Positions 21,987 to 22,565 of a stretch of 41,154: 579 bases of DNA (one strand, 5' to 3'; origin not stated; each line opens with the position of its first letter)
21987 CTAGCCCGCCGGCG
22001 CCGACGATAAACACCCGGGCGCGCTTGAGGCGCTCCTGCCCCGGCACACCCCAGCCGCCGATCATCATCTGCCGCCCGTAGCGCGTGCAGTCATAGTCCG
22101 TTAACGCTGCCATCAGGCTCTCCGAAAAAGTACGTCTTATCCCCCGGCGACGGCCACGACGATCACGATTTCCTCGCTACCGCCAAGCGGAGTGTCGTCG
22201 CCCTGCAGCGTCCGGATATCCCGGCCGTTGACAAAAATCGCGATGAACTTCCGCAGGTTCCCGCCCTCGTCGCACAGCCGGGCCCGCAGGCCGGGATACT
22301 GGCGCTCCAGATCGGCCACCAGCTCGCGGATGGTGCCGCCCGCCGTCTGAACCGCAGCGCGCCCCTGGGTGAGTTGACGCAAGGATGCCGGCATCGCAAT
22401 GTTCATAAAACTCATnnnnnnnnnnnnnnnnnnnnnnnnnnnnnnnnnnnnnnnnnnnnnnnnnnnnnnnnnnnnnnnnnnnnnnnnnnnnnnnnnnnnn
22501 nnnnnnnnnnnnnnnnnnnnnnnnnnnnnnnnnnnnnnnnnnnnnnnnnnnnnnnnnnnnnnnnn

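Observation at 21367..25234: Self-contained thioamidation-type cassette: TfuA-YcaO fusion + GG sulfur carrier + E1 enzyme, no precursor gene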

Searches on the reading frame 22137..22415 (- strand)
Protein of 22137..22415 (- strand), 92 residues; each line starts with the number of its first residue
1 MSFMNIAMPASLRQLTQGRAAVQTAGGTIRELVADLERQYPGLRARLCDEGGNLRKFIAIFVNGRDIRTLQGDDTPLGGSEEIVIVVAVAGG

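Call 3: search_protein_families(library=pfam, proteins=[window:22137-22415:-], max_evalue=0.01)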
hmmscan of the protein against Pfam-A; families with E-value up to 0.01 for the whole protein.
window:22137-22415:- (92 aa): 1 family
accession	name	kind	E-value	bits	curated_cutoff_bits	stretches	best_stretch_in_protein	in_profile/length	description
PF02597.26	ThiS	-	1.2e-12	48.7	22.5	1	9-92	4-76/76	ThiS family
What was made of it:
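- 22137..22415 (-): ThiS/MoaD/SAMP-like carrier, 92 aa, C-terminal Gly-Gly. Its start overlaps the fusion stop (ATGA). PF02597, E 1e-12 (call 3).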

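Call 4: search_protein_families(library=ncbifam, proteins=[window:22137-22415:-], max_evalue=0.01)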
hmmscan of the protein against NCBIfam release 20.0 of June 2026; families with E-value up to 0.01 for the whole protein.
window:22137-22415:- (92 aa): 2 families
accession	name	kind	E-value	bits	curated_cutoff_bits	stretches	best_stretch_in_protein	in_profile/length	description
NF041918.1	SAMP1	equivalog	5.9e-13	49.2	60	1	5-92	2-91/91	ubiquitin-like small modifier protein 1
TIGR01687.1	moaD_arch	subfamily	1.7e-09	38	49.5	1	11-92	8-88/88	MoaD family protein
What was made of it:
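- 22137..22415 (-): SAMP1 and moaD_arch hits are below their cut-offs (call 4).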
